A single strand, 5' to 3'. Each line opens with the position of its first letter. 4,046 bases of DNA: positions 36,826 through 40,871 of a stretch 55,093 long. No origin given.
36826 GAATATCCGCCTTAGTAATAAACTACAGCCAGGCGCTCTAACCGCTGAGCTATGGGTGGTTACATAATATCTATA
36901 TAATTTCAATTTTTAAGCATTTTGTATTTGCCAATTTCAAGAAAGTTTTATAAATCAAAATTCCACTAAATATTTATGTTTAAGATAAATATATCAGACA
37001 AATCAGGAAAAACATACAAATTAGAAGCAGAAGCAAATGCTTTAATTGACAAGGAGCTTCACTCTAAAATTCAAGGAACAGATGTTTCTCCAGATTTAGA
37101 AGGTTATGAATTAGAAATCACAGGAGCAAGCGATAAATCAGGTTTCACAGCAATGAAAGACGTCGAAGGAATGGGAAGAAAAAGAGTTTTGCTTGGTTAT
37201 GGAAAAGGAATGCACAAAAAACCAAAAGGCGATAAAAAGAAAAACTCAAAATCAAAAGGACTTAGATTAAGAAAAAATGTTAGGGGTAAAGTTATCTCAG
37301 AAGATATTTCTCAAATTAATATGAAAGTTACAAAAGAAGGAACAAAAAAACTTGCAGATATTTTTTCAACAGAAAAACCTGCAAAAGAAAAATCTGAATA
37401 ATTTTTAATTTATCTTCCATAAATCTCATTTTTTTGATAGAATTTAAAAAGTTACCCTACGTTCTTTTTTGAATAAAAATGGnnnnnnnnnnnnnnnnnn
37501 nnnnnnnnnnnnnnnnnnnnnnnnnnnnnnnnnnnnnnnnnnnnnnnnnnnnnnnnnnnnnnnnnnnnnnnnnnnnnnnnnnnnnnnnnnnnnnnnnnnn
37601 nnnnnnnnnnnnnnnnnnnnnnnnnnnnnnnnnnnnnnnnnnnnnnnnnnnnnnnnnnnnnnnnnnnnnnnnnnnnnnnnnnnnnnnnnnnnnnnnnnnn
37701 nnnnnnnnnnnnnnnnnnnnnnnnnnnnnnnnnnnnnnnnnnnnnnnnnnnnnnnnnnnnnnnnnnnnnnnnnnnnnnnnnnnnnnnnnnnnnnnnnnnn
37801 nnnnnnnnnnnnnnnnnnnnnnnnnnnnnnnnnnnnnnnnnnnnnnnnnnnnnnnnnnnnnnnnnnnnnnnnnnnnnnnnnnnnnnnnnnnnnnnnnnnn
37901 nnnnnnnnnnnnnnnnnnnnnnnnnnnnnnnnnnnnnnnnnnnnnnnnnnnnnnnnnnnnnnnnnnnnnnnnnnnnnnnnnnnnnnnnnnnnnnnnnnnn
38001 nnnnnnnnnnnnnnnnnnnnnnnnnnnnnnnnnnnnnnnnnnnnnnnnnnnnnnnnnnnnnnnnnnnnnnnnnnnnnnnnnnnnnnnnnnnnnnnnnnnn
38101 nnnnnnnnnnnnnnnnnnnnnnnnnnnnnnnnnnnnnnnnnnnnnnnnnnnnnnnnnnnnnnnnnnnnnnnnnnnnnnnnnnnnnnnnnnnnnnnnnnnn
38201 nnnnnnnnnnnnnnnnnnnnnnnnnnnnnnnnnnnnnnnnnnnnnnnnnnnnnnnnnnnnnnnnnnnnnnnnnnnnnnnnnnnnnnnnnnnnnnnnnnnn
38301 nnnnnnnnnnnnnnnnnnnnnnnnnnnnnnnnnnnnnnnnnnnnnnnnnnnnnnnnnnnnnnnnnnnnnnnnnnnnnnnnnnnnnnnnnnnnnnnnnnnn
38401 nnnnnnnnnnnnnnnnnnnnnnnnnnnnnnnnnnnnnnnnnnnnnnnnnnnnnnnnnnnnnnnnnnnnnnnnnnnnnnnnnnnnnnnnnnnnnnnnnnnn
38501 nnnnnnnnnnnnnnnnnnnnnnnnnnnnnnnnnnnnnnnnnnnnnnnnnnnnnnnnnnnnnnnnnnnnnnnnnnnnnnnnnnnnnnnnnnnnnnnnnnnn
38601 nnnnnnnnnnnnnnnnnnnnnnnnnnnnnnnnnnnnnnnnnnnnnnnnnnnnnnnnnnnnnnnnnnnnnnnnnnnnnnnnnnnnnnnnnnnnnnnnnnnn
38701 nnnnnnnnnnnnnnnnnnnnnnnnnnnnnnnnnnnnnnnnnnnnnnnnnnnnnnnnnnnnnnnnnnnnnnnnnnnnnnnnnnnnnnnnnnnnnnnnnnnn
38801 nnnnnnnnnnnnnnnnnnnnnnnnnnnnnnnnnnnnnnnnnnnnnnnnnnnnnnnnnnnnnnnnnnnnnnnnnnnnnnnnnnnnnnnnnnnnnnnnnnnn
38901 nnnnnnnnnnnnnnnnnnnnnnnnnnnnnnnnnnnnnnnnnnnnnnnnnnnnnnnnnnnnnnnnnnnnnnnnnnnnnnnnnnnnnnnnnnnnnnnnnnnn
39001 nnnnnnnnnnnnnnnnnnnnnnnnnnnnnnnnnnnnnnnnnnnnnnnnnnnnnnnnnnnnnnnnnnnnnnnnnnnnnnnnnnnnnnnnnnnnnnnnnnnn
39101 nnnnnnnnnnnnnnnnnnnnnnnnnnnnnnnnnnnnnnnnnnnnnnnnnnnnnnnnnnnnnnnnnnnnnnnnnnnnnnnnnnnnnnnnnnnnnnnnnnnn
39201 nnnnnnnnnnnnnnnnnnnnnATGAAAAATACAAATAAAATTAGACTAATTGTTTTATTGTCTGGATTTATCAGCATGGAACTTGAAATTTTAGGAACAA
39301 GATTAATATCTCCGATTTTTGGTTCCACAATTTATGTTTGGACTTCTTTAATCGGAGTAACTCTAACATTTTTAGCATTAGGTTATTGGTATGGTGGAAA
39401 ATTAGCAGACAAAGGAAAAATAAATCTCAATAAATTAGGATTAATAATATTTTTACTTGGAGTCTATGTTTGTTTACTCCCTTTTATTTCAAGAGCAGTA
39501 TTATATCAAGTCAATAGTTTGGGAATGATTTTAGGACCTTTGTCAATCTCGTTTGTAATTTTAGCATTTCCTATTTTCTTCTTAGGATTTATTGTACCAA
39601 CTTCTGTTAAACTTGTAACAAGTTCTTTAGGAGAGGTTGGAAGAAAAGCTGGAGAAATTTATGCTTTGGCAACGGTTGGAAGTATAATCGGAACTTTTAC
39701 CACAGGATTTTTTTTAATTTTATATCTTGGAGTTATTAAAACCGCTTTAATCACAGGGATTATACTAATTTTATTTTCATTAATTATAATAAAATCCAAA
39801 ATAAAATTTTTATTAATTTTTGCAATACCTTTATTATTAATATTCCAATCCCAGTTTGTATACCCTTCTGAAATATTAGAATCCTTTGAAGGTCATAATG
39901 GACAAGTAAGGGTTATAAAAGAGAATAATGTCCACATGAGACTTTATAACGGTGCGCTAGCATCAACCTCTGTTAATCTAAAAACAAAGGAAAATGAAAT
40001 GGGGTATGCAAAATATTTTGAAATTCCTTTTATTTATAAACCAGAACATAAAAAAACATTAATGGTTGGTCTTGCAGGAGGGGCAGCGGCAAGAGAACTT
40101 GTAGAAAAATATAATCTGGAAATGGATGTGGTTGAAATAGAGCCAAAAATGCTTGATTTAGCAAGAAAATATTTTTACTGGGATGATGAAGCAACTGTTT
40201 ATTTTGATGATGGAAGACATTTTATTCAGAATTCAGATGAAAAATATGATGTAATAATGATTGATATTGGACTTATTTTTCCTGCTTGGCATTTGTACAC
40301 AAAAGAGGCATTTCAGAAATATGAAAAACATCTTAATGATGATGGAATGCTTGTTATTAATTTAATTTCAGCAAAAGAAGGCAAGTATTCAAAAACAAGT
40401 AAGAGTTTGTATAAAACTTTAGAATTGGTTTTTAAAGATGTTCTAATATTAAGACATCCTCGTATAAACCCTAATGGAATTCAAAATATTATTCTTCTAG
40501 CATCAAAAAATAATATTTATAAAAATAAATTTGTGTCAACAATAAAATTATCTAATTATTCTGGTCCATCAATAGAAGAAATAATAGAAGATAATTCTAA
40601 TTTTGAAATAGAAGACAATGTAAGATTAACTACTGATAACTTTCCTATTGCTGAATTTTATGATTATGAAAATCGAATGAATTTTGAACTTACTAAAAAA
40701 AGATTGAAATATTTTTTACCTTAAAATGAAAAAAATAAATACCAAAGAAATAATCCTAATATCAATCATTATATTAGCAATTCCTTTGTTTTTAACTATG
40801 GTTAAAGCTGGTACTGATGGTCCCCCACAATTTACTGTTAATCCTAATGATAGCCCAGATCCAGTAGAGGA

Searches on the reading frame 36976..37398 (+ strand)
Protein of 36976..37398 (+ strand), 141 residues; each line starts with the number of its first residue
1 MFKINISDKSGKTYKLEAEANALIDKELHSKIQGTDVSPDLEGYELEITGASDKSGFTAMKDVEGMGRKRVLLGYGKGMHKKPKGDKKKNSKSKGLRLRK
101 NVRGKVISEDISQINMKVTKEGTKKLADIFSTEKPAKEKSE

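Call 85: search_protein_families(library=pfam, proteins=[window:36976-37398:+], max_evalue=0.00001)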
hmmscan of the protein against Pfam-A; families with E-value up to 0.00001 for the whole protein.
window:36976-37398:+ (141 aa): 1 family
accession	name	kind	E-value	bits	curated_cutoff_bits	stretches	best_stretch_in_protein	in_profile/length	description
PF01092.24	Ribosomal_S6e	-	5.5e-30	104.2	26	1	2-130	1-124/125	Ribosomal protein S6e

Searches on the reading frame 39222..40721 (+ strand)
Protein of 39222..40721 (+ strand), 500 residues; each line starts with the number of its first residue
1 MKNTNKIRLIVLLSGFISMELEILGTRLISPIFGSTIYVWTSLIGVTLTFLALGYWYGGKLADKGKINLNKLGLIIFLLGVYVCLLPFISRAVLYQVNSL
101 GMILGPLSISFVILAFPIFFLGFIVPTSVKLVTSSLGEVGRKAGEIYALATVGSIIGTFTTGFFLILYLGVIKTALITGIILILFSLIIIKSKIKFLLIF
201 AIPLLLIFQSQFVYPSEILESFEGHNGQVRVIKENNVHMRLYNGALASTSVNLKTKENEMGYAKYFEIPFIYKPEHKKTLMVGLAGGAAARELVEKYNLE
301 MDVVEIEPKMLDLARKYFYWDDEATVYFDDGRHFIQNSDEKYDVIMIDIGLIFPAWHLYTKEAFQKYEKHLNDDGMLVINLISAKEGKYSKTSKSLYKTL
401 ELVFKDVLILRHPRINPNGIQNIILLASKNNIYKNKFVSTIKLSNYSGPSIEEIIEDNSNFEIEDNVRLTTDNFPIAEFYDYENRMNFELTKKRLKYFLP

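Call 85: search_protein_families(library=pfam, proteins=[window:39222-40721:+], max_evalue=0.00001)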
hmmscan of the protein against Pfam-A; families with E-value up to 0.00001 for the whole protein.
window:39222-40721:+ (500 aa): 1 family
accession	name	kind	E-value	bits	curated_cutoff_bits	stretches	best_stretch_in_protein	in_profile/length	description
PF01564.23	Spermine_synth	-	2.1e-13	50.7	22.9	1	268-380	11-131/186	Spermine/spermidine synthase domain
